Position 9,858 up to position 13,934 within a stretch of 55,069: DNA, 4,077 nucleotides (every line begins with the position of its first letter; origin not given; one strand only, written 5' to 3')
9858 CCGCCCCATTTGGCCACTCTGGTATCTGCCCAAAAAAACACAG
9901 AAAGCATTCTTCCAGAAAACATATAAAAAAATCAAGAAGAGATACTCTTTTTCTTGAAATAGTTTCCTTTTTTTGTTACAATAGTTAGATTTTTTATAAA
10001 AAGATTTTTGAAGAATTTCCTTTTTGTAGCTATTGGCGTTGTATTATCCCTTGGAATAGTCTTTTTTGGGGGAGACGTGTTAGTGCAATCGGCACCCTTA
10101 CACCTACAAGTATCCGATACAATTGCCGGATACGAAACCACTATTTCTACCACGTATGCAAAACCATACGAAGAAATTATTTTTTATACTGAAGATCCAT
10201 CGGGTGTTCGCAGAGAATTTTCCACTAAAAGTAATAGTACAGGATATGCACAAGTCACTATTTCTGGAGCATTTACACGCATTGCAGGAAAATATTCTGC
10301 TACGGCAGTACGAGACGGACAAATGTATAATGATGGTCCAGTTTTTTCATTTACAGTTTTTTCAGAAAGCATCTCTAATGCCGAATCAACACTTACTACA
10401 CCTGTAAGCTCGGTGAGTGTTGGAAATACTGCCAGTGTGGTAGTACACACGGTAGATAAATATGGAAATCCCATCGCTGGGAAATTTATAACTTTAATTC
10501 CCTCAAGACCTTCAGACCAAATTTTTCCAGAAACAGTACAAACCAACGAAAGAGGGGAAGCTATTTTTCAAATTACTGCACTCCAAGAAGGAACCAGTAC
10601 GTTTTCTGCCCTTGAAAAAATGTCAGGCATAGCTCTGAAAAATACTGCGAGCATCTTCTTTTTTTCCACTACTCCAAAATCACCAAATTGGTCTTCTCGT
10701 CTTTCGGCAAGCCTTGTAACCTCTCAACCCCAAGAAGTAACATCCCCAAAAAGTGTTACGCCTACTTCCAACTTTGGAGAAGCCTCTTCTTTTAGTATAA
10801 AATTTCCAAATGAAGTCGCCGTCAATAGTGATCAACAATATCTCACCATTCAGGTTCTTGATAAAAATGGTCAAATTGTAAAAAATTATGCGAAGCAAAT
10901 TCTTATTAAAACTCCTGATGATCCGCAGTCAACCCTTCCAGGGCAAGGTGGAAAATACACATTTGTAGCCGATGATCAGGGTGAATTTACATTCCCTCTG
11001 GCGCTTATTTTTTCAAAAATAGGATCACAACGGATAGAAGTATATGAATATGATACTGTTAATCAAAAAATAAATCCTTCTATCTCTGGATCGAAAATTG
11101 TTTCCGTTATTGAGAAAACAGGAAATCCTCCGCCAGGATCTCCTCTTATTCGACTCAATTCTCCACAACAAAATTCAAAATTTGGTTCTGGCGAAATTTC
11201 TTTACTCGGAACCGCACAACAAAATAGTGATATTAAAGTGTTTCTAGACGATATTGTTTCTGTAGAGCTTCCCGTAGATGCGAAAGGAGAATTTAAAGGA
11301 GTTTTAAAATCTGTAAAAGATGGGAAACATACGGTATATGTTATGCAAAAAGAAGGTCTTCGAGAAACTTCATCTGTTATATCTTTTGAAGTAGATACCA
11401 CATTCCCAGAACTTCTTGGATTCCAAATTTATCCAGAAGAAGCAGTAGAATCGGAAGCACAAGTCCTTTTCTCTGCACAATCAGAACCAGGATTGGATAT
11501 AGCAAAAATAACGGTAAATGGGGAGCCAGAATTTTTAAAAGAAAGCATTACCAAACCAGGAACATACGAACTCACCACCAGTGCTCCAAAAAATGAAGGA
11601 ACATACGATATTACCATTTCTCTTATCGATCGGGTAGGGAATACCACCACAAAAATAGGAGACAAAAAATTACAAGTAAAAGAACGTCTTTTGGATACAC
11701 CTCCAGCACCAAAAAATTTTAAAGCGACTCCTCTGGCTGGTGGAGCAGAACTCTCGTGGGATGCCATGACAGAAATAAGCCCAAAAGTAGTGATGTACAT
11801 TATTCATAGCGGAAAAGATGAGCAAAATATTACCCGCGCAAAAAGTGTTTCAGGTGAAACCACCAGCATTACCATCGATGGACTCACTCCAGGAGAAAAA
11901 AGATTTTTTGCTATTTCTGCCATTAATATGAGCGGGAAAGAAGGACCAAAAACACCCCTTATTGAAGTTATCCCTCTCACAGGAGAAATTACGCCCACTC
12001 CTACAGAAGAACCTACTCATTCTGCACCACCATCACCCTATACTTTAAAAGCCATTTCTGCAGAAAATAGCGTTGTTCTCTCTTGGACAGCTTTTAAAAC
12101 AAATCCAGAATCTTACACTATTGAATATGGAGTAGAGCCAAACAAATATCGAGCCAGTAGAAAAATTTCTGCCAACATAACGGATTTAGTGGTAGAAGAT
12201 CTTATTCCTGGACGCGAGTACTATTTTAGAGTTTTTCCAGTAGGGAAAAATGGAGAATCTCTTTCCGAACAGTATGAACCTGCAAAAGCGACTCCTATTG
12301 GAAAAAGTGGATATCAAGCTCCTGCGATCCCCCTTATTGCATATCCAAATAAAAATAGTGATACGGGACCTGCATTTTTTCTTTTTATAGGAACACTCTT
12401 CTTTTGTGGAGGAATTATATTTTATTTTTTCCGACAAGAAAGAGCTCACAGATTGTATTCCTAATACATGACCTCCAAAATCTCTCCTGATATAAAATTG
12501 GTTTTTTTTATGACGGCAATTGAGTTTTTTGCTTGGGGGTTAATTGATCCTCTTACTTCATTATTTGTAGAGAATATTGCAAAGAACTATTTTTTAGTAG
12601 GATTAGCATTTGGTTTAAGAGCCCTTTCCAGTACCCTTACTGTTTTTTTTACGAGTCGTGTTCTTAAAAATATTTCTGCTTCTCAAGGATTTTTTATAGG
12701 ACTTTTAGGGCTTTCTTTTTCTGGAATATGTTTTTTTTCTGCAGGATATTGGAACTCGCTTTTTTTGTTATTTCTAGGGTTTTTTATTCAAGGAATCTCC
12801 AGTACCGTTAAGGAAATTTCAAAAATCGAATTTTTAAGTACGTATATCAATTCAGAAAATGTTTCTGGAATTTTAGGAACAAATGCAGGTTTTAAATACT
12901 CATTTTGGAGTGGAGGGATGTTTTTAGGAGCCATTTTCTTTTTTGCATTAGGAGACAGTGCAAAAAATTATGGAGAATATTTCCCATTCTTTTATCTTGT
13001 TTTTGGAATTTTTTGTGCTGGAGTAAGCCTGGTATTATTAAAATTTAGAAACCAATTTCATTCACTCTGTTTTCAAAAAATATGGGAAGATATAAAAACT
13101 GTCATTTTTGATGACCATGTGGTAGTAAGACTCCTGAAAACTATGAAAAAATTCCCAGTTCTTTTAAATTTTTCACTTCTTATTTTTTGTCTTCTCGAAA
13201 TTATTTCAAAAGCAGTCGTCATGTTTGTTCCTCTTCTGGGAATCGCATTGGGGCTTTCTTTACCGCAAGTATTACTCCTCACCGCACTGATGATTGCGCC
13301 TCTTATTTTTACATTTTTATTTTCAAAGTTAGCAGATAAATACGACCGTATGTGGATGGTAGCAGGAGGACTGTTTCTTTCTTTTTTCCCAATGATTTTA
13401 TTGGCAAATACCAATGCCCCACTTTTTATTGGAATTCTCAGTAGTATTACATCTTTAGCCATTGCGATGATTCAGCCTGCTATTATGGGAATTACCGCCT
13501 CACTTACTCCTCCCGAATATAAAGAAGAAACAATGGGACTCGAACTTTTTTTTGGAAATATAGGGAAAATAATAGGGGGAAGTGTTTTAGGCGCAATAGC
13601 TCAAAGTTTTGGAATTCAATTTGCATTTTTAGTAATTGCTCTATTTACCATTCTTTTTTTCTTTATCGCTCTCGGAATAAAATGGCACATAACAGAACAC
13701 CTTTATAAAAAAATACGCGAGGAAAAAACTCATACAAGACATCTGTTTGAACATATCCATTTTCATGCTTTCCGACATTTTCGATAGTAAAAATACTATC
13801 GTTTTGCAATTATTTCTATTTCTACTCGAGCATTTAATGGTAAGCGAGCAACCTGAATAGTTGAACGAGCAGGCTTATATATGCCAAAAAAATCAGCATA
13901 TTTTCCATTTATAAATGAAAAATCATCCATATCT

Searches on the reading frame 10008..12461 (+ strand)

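Call 77: search_protein_families(library=pfam, proteins=[window:10008-12461:+], max_evalue=0.000001)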
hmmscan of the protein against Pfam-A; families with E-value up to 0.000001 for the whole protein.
window:10008-12461:+ (818 aa): 5 families
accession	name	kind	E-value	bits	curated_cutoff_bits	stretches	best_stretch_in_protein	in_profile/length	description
PF00041.27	fn3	-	1.3e-14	54.6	25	1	674-751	2-75/84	Fibronectin type III domain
PF02369.22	Big_1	-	1.2e-09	38.6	34.9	0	140-201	16-78/93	Bacterial Ig-like domain (group 1)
PF16656.11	Pur_ac_phosph_N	-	1e-08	36.1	30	0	683-756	9-89/93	Purple acid Phosphatase, N-terminal domain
PF09134.16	Invasin_D3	-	3.8e-07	31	33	0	125-218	3-95/98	Invasin, domain 3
PF19077.6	Big_13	-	5e-07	30.6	27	0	497-549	39-93/102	Bacterial Ig-like domain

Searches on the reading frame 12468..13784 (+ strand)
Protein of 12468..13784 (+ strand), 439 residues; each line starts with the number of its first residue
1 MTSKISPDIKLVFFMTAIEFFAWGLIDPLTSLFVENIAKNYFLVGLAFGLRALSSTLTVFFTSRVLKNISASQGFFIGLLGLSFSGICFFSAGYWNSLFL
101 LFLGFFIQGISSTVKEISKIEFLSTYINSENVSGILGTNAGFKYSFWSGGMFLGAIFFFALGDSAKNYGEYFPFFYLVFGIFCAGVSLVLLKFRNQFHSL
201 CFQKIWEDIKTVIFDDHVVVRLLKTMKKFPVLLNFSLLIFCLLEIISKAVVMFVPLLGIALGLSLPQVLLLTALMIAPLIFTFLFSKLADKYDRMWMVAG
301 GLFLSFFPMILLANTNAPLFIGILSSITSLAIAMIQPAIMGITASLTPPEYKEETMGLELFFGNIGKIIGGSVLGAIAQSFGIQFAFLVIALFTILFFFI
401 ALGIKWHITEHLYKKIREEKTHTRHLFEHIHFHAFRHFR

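Call 77: search_protein_families(library=pfam, proteins=[window:12468-13784:+], max_evalue=0.000001)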
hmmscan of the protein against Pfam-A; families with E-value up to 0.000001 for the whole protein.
window:12468-13784:+ (439 aa): 1 family
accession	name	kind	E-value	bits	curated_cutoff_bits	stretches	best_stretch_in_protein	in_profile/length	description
PF07690.21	MFS_1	-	3.2e-27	95.8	33.4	2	269-421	36-187/347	Major Facilitator Superfamily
